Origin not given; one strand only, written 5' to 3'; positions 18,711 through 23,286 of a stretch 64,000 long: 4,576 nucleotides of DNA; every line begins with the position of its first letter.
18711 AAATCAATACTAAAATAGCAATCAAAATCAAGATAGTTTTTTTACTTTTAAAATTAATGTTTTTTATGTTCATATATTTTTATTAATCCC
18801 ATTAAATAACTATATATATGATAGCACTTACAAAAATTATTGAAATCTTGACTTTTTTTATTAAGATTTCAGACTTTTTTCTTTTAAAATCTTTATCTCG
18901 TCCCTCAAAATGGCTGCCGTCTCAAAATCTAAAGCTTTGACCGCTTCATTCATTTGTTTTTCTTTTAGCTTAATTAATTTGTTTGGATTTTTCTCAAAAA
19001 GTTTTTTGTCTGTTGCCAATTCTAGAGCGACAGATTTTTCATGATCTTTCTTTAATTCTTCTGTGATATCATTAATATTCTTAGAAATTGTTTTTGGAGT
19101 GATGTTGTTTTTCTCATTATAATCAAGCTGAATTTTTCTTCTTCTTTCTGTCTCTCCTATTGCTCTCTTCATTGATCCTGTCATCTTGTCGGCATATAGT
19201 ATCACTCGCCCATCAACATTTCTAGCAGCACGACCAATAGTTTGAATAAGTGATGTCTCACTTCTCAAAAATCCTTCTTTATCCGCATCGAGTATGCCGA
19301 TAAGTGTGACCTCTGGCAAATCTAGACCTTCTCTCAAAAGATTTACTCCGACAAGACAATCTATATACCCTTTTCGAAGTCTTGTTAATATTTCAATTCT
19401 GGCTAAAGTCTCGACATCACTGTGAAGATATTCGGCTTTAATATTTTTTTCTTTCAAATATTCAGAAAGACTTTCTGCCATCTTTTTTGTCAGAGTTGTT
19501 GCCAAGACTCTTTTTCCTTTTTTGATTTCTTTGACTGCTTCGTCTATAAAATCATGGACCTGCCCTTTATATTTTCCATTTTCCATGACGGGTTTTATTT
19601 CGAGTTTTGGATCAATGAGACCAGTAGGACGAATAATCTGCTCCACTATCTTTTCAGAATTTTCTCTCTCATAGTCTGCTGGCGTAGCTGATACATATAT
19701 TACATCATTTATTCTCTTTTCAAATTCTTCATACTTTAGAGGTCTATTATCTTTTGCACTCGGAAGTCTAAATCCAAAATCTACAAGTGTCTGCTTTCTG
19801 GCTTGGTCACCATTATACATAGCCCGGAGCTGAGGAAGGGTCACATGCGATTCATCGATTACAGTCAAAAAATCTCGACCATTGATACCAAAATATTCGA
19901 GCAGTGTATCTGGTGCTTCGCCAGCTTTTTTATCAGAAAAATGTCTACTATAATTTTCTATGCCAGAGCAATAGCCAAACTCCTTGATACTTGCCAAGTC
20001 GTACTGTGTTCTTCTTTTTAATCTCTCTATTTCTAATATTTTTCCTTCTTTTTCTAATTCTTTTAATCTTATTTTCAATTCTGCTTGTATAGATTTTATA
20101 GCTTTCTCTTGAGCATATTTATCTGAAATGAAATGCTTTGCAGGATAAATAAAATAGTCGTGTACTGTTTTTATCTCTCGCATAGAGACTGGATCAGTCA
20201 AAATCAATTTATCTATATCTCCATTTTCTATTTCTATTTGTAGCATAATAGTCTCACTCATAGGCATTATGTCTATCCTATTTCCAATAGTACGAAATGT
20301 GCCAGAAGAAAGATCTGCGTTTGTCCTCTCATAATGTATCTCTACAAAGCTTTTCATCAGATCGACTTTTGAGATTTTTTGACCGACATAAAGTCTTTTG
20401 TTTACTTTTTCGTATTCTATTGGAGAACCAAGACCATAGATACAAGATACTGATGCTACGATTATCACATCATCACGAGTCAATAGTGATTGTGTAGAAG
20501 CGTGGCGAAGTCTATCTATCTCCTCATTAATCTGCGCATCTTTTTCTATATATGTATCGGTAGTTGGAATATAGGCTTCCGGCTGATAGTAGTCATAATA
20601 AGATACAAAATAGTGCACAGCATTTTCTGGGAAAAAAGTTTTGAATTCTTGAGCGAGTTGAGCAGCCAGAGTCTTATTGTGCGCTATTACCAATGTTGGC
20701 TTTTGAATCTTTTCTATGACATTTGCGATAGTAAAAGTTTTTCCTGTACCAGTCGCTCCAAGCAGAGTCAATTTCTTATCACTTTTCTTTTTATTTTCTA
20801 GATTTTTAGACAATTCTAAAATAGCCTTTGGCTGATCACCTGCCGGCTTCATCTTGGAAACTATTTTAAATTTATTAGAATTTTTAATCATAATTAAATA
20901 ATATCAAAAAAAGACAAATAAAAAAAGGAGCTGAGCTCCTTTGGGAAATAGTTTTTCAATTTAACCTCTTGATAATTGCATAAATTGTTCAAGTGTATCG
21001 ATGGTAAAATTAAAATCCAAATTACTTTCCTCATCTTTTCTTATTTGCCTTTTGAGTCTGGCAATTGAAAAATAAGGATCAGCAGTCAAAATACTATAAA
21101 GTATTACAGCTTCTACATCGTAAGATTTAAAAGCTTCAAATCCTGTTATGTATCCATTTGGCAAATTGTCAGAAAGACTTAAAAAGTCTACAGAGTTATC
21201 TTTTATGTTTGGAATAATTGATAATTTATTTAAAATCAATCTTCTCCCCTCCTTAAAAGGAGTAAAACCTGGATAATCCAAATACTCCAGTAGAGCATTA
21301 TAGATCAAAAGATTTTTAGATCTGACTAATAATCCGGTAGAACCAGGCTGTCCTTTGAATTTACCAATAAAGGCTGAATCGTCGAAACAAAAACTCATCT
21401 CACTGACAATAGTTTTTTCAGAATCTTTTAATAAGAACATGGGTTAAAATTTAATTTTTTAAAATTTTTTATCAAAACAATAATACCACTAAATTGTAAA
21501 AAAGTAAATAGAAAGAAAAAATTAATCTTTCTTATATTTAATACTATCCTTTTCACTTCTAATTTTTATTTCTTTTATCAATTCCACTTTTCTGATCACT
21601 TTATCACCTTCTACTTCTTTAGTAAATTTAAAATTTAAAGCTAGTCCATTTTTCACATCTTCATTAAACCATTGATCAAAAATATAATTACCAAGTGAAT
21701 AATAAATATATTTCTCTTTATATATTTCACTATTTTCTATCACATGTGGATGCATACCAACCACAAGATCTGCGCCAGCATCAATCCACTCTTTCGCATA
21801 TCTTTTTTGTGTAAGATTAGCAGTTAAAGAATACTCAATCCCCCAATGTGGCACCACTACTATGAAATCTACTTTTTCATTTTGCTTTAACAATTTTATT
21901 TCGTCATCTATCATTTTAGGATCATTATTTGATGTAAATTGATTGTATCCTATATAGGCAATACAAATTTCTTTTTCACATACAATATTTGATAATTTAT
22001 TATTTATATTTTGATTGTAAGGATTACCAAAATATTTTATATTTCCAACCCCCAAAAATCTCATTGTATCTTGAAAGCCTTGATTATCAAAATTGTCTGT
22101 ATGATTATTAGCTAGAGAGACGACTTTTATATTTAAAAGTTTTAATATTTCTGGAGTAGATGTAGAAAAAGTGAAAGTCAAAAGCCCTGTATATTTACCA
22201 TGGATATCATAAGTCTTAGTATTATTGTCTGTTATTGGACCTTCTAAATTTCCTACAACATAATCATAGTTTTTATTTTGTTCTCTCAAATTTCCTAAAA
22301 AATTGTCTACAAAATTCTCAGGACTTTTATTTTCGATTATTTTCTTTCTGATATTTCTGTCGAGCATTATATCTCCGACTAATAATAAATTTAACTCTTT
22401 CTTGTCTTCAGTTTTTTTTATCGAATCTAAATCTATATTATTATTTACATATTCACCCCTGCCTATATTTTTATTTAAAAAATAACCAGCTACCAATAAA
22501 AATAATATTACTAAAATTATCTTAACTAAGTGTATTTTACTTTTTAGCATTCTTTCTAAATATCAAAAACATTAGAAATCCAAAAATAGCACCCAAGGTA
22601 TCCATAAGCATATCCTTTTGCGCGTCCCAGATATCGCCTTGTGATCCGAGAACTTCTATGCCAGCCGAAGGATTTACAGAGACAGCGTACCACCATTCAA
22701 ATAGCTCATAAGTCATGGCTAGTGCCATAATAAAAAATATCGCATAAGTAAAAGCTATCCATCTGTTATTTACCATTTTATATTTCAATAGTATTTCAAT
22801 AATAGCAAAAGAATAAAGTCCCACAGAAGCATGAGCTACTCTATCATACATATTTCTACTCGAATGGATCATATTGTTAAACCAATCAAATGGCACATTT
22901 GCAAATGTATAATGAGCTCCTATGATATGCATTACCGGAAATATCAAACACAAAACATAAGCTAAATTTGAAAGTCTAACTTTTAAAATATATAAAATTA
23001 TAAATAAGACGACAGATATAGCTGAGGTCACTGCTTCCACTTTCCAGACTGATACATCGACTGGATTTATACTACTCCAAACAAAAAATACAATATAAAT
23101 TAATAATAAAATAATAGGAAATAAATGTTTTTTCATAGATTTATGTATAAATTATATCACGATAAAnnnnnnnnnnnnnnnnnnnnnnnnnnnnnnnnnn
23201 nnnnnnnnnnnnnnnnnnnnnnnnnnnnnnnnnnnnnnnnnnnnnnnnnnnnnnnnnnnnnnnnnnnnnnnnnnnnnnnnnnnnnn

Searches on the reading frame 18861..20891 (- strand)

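Call 11: search_protein_families(library=pfam, proteins=[window:18861-20891:-], max_evalue=0.001)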
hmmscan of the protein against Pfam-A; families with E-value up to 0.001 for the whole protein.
window:18861-20891:- (676 aa): 8 families
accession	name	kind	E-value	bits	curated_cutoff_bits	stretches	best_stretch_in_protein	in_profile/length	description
PF12344.14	UvrB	-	1.1e-22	80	27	1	565-606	1-42/43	Ultra-violet resistance protein B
PF17757.6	UvrB_inter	-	1.3e-19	70.5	22.9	1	167-254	3-91/91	UvrB interaction domain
PF00271.37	Helicase_C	-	2.7e-19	69.9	23.5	1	450-558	7-109/110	Helicase conserved C-terminal domain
PF04851.21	ResIII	-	1.6e-12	48.1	22.5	1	14-144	2-130/164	Type III restriction enzyme, res subunit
PF02151.25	UVR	-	5.4e-08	32.8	21.5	1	638-671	2-35/36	UvrB/uvrC motif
PF13245.12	AAA_19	-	2e-05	25.2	25.1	0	37-115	10-72/134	AAA domain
PF00270.35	DEAD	-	3e-05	24.3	26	1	37-92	13-76/167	DEAD/DEAH box helicase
PF13604.12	AAA_30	-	0.00081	19.6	27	0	39-84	19-67/191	AAA domain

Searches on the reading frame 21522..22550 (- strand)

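Call 11: search_protein_families(library=pfam, proteins=[window:21522-22550:-], max_evalue=0.001)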
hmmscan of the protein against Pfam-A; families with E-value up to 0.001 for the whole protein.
window:21522-22550:- (342 aa): 1 family
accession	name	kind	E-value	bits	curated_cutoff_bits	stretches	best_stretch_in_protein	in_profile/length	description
PF09587.15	PGA_cap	-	7.7e-49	166.9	27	1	55-293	2-255/255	Bacterial capsule synthesis protein PGA_cap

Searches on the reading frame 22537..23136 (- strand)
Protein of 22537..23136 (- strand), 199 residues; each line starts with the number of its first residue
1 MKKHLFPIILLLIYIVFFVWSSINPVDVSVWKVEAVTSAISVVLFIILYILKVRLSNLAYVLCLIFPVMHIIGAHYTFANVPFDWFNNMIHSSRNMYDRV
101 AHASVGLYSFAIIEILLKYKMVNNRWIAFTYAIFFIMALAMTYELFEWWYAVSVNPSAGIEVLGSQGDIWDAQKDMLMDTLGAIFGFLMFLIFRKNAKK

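Call 11: search_protein_families(library=pfam, proteins=[window:22537-23136:-], max_evalue=0.001)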
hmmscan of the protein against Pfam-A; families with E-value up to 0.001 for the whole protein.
window:22537-23136:- (199 aa): 1 family
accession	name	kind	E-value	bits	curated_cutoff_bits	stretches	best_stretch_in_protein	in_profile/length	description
PF09997.14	DUF2238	-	1.6e-44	151.6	26.4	1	42-178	3-139/140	Predicted membrane protein (DUF2238)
